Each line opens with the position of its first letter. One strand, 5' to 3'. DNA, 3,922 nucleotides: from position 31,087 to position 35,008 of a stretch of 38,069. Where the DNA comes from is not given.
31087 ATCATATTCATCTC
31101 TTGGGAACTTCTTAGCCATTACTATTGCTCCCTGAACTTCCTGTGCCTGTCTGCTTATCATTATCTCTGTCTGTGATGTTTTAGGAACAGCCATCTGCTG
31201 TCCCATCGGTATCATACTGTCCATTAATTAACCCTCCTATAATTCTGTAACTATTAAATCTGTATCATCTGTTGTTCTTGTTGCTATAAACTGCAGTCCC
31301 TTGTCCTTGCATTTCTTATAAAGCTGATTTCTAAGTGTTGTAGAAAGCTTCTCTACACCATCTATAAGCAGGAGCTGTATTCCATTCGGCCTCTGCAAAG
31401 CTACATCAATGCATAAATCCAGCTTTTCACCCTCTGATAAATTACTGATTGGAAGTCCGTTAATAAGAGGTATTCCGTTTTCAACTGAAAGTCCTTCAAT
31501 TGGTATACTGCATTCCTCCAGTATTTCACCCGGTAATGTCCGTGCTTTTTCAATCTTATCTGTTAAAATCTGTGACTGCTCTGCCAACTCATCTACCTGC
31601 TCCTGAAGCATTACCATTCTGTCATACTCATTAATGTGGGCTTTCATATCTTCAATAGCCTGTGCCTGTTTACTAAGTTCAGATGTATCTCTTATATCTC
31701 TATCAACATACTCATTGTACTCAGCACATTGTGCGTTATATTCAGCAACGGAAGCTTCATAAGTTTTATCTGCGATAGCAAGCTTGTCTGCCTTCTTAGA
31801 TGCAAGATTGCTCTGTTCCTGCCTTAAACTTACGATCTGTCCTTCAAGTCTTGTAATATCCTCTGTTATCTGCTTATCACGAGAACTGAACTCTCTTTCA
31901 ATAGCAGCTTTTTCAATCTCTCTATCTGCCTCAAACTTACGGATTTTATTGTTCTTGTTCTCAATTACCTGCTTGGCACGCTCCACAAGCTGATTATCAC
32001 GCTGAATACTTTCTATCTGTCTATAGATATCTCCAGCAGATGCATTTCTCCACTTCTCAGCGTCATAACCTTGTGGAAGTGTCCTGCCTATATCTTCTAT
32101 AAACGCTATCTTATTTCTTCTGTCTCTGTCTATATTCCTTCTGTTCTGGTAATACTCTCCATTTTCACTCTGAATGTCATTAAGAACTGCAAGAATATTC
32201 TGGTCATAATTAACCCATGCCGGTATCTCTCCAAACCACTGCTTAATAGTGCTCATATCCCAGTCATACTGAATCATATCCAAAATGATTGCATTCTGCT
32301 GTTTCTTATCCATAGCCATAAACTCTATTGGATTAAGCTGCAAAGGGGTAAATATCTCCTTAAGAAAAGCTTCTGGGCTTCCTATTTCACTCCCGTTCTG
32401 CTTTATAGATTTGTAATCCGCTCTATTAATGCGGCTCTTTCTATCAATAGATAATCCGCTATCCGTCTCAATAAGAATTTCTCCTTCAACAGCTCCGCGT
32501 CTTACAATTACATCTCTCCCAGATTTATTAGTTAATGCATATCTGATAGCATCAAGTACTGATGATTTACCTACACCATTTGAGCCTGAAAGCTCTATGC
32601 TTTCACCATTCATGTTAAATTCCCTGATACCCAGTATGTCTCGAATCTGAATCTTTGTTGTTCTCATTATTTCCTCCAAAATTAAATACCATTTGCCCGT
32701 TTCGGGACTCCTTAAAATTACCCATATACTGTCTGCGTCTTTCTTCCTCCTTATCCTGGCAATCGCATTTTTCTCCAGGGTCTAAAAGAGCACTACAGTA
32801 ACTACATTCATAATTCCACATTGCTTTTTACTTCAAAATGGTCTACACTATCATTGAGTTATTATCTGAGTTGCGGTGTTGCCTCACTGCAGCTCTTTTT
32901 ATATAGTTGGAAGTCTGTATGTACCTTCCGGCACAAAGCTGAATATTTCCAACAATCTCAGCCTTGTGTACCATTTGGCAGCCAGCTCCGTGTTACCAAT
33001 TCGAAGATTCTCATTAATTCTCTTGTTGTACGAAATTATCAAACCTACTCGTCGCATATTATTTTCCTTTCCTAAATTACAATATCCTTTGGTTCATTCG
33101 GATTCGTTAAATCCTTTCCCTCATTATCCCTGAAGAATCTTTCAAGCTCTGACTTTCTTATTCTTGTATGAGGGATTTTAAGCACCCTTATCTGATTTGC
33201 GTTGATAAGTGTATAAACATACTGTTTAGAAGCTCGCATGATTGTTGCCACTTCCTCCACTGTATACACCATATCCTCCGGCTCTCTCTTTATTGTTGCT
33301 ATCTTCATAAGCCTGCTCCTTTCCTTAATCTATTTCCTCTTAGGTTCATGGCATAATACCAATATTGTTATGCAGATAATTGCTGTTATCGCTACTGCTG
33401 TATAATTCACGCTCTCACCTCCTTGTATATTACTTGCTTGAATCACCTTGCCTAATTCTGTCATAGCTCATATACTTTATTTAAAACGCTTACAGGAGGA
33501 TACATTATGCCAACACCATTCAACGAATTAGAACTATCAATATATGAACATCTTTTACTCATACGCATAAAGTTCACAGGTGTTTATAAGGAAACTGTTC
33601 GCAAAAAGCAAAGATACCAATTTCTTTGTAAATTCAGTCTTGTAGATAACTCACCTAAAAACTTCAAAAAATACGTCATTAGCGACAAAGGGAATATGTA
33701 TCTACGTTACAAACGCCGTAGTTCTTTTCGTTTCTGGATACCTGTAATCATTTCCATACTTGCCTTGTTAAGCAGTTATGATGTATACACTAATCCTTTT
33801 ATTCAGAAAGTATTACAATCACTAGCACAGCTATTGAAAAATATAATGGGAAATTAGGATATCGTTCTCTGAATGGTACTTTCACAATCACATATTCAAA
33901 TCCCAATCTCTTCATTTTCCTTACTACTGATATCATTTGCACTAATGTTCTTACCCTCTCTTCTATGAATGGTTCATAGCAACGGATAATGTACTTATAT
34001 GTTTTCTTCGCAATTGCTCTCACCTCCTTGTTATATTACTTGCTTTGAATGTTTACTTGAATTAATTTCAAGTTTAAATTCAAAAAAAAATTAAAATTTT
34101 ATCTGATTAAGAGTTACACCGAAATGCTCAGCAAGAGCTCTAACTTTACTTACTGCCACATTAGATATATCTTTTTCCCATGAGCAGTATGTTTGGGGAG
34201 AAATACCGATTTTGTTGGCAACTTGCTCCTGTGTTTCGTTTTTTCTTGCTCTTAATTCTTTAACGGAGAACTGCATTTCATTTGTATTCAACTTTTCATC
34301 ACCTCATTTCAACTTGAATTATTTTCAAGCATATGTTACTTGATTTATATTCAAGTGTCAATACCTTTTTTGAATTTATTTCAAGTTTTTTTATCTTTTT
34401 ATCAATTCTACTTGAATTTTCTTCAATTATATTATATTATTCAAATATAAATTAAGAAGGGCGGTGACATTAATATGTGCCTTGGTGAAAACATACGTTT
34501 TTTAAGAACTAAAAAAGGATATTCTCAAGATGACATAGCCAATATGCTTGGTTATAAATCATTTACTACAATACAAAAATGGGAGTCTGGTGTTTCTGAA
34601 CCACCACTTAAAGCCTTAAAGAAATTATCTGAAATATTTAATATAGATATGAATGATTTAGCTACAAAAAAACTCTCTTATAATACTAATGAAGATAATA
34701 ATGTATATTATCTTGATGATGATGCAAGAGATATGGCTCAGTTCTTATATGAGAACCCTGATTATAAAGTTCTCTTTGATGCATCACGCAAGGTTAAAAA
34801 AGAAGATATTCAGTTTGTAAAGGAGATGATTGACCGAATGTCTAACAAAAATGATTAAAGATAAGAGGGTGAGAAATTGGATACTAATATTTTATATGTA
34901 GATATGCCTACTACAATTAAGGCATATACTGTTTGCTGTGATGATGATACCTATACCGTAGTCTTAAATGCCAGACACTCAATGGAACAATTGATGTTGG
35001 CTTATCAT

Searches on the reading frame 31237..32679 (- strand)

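Call 68: search_protein_families(library=pfam, proteins=[window:31237-32679:-], max_evalue=0.001)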
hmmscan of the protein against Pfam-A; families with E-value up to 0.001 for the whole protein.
window:31237-32679:- (480 aa): 5 families
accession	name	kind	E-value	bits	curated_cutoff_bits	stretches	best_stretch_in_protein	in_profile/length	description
PF13476.12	AAA_23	-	1.4e-06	29.5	27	1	21-280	15-198/201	AAA domain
PF13555.12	AAA_29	-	3.1e-05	24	27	1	21-53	19-50/61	P-loop containing region of AAA domain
PF02463.25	SMC_N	-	5.6e-05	23.1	40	1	28-57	27-56/220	RecF/RecN/SMC N terminal domain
PF13304.12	AAA_21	-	0.0002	22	27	0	32-49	6-23/304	AAA domain, putative AbiEii toxin, Type IV TA system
PF00005.33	ABC_tran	-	0.00021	22.3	25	0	24-57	10-43/137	ABC transporter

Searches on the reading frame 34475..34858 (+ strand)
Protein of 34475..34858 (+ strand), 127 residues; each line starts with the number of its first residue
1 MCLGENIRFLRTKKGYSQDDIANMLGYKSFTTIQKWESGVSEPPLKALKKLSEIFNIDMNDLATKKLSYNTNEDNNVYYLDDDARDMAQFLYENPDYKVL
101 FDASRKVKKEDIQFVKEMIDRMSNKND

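Call 68: search_protein_families(library=pfam, proteins=[window:34475-34858:+], max_evalue=0.001)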
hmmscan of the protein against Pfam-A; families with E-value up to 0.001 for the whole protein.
window:34475-34858:+ (127 aa): 3 families
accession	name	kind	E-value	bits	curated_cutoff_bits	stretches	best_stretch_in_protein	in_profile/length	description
PF01381.28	HTH_3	-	1.7e-13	50.8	23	1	7-62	1-55/55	Helix-turn-helix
PF12844.13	HTH_19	-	1.5e-11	44.4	30.2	1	4-66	1-62/64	Helix-turn-helix domain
PF13560.12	HTH_31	-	0.00031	21.4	27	1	3-58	2-57/64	Helix-turn-helix domain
